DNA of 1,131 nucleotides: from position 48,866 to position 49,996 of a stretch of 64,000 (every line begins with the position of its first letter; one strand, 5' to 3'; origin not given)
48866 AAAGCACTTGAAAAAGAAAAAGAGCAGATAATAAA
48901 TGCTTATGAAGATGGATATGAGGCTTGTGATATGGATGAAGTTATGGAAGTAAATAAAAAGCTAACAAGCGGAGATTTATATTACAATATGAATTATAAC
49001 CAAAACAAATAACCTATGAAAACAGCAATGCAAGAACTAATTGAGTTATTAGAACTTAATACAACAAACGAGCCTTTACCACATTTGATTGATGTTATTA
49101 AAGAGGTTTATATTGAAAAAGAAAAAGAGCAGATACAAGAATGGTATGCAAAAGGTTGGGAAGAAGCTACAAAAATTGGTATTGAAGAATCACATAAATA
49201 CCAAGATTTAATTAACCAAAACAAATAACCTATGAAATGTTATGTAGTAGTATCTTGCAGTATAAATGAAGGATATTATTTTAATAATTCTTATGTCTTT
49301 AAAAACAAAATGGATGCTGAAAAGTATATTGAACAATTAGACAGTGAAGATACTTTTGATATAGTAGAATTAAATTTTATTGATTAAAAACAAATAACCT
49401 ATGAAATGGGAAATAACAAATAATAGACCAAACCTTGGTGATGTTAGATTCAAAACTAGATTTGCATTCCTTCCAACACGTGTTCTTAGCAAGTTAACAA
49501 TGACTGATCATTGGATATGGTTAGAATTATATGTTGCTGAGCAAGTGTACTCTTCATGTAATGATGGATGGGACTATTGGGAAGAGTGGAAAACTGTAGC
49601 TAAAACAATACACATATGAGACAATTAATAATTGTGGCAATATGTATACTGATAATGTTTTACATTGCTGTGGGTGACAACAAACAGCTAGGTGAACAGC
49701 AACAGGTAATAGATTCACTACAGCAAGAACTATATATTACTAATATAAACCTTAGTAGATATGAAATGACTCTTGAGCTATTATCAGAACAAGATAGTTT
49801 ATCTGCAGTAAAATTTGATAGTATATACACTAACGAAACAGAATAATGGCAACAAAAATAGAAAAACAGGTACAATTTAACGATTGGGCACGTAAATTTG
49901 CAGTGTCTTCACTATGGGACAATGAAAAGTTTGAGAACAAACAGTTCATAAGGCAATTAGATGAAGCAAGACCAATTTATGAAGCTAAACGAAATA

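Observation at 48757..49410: Tandem array of small genes sharing an identical ~20-24 nt start junction, with two clear paralogues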

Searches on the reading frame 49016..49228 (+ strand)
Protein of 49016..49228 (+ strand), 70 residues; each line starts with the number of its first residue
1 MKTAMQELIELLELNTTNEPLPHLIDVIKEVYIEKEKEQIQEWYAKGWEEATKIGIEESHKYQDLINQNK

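Call 7: search_protein_families(library=pfam, proteins=[window:49016-49228:+], max_evalue=0.1)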
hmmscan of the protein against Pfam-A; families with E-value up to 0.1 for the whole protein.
window:49016-49228:+ (70 aa): 1 family
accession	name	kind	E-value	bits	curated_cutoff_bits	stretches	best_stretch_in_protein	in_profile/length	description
PF14680.12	FANCI_HD2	-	0.048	13.4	25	1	18-45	107-129/230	FANCI helical domain 2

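Call 9: search_protein_families(library=phrogs, proteins=[window:49016-49228:+], max_evalue=0.01)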
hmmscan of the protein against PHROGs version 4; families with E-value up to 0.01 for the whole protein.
window:49016-49228:+ (70 aa): 0 families

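Call 23: find_homologous_proteins(query=window:49016-49225:+, max_evalue=0.001)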
Query window:49016-49225:+ (70 aa): 57 proteins with E <= 0.001 among 1065 candidates.
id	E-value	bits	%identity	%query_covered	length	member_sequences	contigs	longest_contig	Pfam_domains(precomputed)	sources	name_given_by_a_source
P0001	8.6e-38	144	100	100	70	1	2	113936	-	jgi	jgi:pantothenate kinase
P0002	2.7e-20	89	68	94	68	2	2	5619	-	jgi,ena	-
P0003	1.5e-17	80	66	100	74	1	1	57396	-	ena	-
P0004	5.3e-17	79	83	69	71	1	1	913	-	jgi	jgi:predicted metal-dependent peptidase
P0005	2.5e-16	77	64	100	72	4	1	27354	-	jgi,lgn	-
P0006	2.5e-16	77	82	73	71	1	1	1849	-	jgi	jgi:hypothetical protein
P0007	7.6e-16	75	83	67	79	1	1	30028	-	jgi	jgi:hypothetical protein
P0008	5.7e-15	72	98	57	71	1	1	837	-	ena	-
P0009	6.9e-15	72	76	73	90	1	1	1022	-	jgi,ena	jgi:hypothetical protein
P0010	1.4e-14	71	57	99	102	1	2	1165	-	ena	-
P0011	2.4e-14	70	81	67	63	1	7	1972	-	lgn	-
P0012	4.1e-14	70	88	61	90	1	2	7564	-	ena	-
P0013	4.7e-14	69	77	67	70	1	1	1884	-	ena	-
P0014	5.4e-14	69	57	99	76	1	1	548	-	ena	-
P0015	6.2e-14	69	80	66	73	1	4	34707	-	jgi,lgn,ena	jgi:hypothetical protein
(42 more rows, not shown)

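Call 27: find_encoding_contigs(protein=P0001, flank=3000, max_places=3)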
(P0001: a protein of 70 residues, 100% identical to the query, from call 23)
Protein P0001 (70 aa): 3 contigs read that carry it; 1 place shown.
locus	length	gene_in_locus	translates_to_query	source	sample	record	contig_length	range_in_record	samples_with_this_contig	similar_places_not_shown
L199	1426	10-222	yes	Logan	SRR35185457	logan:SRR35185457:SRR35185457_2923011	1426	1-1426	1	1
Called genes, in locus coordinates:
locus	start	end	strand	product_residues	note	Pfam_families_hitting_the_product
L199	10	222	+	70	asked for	-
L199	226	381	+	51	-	-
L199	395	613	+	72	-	-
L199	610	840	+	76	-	-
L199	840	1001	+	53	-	-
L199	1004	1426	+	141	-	?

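Call 48: predict_structure(alignment_id=A2)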
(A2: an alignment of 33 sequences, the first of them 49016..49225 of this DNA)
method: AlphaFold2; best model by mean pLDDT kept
length: 70 residues; sequences in the alignment: 33
mean_pLDDT: 90.6   pTM: 0.58
mean pLDDT of the five models: 90.6, 89.4, 87.1, 86.2, 79.9
residues with pLDDT >= 90: 48; 70-90: 21; 50-70: 1; < 50: 0
segments of 3 or more residues with pLDDT < 50: none
pLDDT, mean of each block of 10 residues (from residue 1): 91 85 90 96 95 92 84
secondary structure, 60 per line:
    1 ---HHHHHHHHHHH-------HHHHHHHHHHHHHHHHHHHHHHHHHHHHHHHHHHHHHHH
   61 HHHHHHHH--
elements in order: H4-14 H22-68

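Call 52: fold_search(model_id=the predicted structure, library=pdb)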
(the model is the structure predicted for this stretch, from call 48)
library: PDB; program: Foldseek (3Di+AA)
matches with E <= 10: 2; with E <= 0.001: 0
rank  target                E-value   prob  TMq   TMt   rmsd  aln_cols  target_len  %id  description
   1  7ohr_h                5.3e+00  0.14  0.37  0.24   5.3        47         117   23  Nog1-TAP associated immature ribosomal particle population E from S. cerevisiae (released 2021-11-10)
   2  8txr_o                8.2e+00  0.03  0.27  0.30   4.1        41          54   20  E. coli ExoVII(H238A) (released 2024-01-31)

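Call 53: fold_search(model_id=the predicted structure, library=viral)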
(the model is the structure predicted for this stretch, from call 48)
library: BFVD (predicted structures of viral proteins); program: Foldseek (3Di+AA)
matches with E <= 10: 14; with E <= 0.001: 0
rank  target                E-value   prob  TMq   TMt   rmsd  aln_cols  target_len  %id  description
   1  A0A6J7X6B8            2.4e-01  0.35  0.27  0.27   5.8        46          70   41  Uncharacterized protein [uncultured Caudovirales phage]
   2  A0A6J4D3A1            2.5e+00  0.25  0.54  0.45   3.8        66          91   20  (no name in the UniProt tables at hand)
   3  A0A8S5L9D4            3.2e+00  0.14  0.30  0.20   2.6        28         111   21  Uncharacterized protein [Myoviridae sp. ctPuP5]
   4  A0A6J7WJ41            3.2e+00  0.08  0.34  0.32   8.5        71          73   18  Uncharacterized protein [uncultured Caudovirales phage]
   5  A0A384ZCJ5            3.4e+00  0.13  0.37  0.28   4.5        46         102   28  ORF4 [Taro bacilliform CH virus]
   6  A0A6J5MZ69            4.0e+00  0.13  0.40  0.47   4.9        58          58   26  Uncharacterized protein [uncultured Caudovirales phage]
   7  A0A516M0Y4            7.8e+00  0.06  0.26  0.17   3.5        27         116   30  (no name in the UniProt tables at hand)
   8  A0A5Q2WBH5            8.4e+00  0.06  0.35  0.36   3.3        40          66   20  Uncharacterized protein [Gordonia phage Syleon]
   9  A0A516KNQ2            8.4e+00  0.06  0.30  0.44   3.9        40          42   18  (no name in the UniProt tables at hand)
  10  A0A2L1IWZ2            8.4e+00  0.03  0.25  0.22   5.0        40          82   28  Uncharacterized protein [Mycobacterium phage Cuke]
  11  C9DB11                9.0e+00  0.08  0.45  0.27  12.4        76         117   17  Uncharacterized protein [Mycobacterium phage ET08]
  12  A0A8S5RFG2            9.0e+00  0.05  0.34  0.32   3.2        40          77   28  Uncharacterized protein [virus sp. ctqEG8]
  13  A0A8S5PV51            9.0e+00  0.04  0.32  0.32   7.7        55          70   20  Uncharacterized protein [Siphoviridae sp. ctlgF9]
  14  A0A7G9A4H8            9.0e+00  0.04  0.27  0.17   4.7        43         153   19  Uncharacterized protein [Bacteriophage sp.]

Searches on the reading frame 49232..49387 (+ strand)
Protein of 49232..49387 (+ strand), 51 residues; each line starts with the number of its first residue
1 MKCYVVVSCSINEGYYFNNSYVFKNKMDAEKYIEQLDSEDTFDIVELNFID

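Call 7: search_protein_families(library=pfam, proteins=[window:49232-49387:+], max_evalue=0.1)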
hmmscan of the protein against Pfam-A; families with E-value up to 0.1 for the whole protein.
window:49232-49387:+ (51 aa): 2 families
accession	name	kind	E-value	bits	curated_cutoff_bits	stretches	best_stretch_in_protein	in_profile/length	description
PF24024.1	DUF7336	-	0.016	15.4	25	1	1-46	1-48/60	Domain of unknown function (DUF7336)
PF24997.1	PSF1_C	-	0.056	13.5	27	1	19-39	30-50/54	PSF1 C-terminal domain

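Call 9: search_protein_families(library=phrogs, proteins=[window:49232-49387:+], max_evalue=0.01)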
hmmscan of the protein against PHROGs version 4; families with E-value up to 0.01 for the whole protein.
window:49232-49387:+ (51 aa): 0 families

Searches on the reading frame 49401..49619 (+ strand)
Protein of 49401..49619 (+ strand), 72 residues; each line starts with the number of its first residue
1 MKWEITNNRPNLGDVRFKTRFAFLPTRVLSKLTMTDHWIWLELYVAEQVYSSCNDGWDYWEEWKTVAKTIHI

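Call 7: search_protein_families(library=pfam, proteins=[window:49401-49619:+], max_evalue=0.1)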
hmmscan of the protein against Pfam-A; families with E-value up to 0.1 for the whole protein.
window:49401-49619:+ (72 aa): 0 families

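Call 9: search_protein_families(library=phrogs, proteins=[window:49401-49619:+], max_evalue=0.01)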
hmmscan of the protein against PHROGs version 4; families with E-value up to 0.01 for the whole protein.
window:49401-49619:+ (72 aa): 2 families
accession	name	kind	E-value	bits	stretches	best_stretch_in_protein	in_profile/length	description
phrog_5613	-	unknown function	0.00026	21.9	1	1-50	1-47/114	-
phrog_11031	-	unknown function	0.0022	19.1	1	1-64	1-61/70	-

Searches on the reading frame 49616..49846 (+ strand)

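Call 7: search_protein_families(library=pfam, proteins=[window:49616-49846:+], max_evalue=0.1)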
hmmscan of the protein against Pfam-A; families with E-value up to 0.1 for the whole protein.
window:49616-49846:+ (76 aa): 4 families
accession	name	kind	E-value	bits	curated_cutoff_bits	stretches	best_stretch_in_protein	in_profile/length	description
PF12209.13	SAC3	-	0.0078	16.8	25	1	24-59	30-65/77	Leucine permease transcriptional regulator helical domain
PF16515.11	HIP1_clath_bdg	-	0.019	15.8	28.8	1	22-58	44-80/99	Clathrin-binding domain of Huntingtin-interacting protein 1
PF15871.10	JMY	-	0.023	14.7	27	1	26-72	197-241/263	Junction-mediating and -regulatory protein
PF02699.20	YajC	-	0.035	14.4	28.2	1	4-38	4-38/78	Preprotein translocase subunit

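Call 9: search_protein_families(library=phrogs, proteins=[window:49616-49846:+], max_evalue=0.01)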
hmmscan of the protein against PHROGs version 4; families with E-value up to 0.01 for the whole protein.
window:49616-49846:+ (76 aa): 0 families
